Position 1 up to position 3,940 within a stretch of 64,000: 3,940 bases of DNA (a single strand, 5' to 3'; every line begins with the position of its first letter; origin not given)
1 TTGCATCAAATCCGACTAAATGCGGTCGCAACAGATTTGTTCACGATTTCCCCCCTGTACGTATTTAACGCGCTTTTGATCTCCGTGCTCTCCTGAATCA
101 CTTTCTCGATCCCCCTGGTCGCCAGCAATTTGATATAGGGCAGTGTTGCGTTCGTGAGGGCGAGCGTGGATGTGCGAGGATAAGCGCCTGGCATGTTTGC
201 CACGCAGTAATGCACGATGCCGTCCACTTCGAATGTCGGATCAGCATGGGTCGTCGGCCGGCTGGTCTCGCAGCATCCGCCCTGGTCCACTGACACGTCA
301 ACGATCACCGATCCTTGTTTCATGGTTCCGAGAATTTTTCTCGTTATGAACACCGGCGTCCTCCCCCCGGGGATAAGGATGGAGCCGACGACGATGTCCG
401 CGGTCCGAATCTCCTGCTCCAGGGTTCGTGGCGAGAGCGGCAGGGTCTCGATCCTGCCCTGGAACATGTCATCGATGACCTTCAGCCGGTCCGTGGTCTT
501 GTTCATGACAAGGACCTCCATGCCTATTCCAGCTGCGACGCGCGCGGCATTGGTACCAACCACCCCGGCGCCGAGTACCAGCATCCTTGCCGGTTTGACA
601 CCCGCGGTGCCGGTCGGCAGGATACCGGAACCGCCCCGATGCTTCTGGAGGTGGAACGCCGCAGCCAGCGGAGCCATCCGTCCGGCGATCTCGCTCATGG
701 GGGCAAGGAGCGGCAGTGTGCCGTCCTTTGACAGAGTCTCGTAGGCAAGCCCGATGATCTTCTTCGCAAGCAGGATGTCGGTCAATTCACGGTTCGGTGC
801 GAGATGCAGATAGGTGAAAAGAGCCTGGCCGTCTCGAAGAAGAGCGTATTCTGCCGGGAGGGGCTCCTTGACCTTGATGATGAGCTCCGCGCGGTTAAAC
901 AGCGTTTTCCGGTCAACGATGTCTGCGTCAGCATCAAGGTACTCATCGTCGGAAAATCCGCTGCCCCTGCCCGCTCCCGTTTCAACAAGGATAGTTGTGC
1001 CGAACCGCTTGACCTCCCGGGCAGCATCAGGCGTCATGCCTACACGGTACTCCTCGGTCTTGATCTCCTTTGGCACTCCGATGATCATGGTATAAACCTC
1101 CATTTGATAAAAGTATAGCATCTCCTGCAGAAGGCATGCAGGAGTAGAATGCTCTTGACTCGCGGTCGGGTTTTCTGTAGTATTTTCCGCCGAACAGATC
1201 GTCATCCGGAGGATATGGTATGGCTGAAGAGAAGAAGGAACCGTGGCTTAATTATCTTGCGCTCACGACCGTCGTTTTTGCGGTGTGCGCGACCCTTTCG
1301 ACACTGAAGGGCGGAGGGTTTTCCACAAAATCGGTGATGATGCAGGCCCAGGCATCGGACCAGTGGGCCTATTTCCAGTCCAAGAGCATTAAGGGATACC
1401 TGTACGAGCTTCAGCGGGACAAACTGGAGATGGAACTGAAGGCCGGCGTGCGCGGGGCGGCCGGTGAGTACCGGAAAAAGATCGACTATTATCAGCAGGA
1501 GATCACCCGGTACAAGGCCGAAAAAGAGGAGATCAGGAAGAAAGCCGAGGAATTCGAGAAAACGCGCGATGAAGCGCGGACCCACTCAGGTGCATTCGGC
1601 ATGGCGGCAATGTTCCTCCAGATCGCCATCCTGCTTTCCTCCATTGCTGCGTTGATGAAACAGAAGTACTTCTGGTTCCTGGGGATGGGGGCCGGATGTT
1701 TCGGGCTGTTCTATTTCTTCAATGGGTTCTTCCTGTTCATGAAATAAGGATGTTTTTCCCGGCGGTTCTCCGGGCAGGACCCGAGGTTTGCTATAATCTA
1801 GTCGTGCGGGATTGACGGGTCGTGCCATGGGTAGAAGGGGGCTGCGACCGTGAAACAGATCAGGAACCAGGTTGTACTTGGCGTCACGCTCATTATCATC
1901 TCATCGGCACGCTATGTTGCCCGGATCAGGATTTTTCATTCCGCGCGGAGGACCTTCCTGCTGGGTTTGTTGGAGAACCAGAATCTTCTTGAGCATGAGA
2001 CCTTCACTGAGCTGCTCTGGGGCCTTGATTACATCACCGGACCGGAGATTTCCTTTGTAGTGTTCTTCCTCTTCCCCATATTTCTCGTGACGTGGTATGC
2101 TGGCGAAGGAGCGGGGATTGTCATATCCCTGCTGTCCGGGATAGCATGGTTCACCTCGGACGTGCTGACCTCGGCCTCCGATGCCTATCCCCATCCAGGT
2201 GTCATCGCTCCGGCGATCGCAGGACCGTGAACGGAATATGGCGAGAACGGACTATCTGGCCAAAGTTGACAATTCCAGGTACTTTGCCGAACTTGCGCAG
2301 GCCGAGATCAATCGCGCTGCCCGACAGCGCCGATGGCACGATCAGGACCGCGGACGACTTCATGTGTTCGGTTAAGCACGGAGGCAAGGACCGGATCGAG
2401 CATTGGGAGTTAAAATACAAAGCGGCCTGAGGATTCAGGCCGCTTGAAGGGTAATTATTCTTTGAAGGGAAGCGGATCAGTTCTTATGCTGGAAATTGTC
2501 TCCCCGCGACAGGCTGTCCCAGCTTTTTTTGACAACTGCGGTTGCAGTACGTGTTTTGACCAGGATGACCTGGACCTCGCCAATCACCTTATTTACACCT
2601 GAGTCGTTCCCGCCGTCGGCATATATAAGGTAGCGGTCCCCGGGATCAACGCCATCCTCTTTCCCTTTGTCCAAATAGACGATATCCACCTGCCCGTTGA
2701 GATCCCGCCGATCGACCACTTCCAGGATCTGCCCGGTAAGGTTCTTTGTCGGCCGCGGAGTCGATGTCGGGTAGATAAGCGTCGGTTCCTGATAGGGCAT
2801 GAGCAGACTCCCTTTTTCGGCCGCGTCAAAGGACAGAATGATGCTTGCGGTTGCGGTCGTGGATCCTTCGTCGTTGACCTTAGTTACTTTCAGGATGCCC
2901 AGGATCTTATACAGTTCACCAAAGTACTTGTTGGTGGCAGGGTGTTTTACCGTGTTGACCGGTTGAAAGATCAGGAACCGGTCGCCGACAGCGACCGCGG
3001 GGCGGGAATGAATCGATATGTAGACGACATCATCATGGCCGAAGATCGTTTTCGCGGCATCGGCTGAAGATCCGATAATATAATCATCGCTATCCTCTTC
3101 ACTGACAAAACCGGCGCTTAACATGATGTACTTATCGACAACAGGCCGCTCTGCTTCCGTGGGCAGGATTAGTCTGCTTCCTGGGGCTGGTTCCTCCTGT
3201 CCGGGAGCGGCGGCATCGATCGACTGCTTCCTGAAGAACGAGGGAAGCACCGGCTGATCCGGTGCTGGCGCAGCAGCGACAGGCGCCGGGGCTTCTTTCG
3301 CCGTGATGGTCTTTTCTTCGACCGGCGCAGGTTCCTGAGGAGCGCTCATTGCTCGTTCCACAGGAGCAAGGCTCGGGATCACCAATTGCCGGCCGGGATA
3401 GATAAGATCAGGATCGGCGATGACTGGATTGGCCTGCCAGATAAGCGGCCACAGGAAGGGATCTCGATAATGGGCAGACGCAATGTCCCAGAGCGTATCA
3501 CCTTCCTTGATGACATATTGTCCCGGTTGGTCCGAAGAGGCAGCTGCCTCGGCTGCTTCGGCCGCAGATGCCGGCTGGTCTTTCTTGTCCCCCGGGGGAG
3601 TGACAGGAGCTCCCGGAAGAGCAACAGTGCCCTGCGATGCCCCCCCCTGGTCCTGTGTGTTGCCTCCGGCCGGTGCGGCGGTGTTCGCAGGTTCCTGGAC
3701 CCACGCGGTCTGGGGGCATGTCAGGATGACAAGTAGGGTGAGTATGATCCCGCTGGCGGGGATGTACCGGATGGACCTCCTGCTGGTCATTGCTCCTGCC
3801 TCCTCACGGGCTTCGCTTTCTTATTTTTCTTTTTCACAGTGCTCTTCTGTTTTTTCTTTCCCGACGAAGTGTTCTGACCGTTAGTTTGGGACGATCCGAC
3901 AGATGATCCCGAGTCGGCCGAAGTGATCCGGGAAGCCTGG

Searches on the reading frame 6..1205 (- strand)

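Call 21: search_protein_families(library=pfam, proteins=[window:6-1205:-], max_evalue=0.001)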
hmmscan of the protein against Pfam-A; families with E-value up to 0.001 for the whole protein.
window:6-1205:- (399 aa): 5 families
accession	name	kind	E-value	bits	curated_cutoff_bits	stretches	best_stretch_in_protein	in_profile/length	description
PF01262.27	AlaDh_PNT_C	-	1.3e-77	260.5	23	1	178-390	1-214/214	Alanine dehydrogenase/PNT, C-terminal domain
PF05222.21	AlaDh_PNT_N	-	1.1e-42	146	30.4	1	43-174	1-136/136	Alanine dehydrogenase/PNT, N-terminal domain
PF02826.25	2-Hacid_dh_C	-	5.1e-08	32.9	25.1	1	203-305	34-127/178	D-isomer specific 2-hydroxyacid dehydrogenase, NAD binding domain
PF01488.26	Shikimate_DH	-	1.2e-07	32.3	24.3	1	203-306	10-113/138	Shikimate / quinate 5-dehydrogenase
PF07992.20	Pyr_redox_2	-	0.00049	20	26.1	1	203-252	140-189/291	Pyridine nucleotide-disulphide oxidoreductase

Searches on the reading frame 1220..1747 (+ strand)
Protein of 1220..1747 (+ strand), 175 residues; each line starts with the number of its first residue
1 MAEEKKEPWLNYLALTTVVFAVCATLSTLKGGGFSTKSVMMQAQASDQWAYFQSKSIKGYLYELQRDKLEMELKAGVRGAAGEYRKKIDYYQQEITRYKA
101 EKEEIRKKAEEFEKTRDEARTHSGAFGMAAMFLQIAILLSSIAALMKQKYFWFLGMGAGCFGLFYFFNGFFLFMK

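Call 21: search_protein_families(library=pfam, proteins=[window:1220-1747:+], max_evalue=0.001)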
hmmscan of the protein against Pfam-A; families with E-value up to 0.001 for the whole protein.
window:1220-1747:+ (175 aa): 1 family
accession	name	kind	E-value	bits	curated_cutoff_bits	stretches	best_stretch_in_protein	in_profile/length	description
PF14235.11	DUF4337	-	1.2e-58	198.2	27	1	11-170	2-161/161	Domain of unknown function (DUF4337)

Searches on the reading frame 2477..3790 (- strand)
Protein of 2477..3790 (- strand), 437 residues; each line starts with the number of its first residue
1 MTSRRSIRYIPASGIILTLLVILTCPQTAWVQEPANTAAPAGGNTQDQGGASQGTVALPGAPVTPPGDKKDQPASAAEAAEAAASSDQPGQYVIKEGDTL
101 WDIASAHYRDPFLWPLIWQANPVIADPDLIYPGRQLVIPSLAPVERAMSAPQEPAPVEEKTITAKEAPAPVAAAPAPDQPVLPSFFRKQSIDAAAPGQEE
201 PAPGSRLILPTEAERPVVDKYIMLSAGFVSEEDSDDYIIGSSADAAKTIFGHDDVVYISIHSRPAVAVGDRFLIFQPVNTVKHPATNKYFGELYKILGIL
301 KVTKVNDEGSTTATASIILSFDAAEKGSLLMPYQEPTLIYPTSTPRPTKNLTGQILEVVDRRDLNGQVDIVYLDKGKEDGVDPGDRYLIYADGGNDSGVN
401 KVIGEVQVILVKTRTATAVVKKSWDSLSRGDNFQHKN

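Call 21: search_protein_families(library=pfam, proteins=[window:2477-3790:-], max_evalue=0.001)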
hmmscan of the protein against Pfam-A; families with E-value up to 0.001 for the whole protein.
window:2477-3790:- (437 aa): 1 family
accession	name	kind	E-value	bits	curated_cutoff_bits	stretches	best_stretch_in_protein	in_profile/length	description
PF01476.26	LysM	-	1.1e-09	38.5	20.9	1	92-139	1-43/43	LysM domain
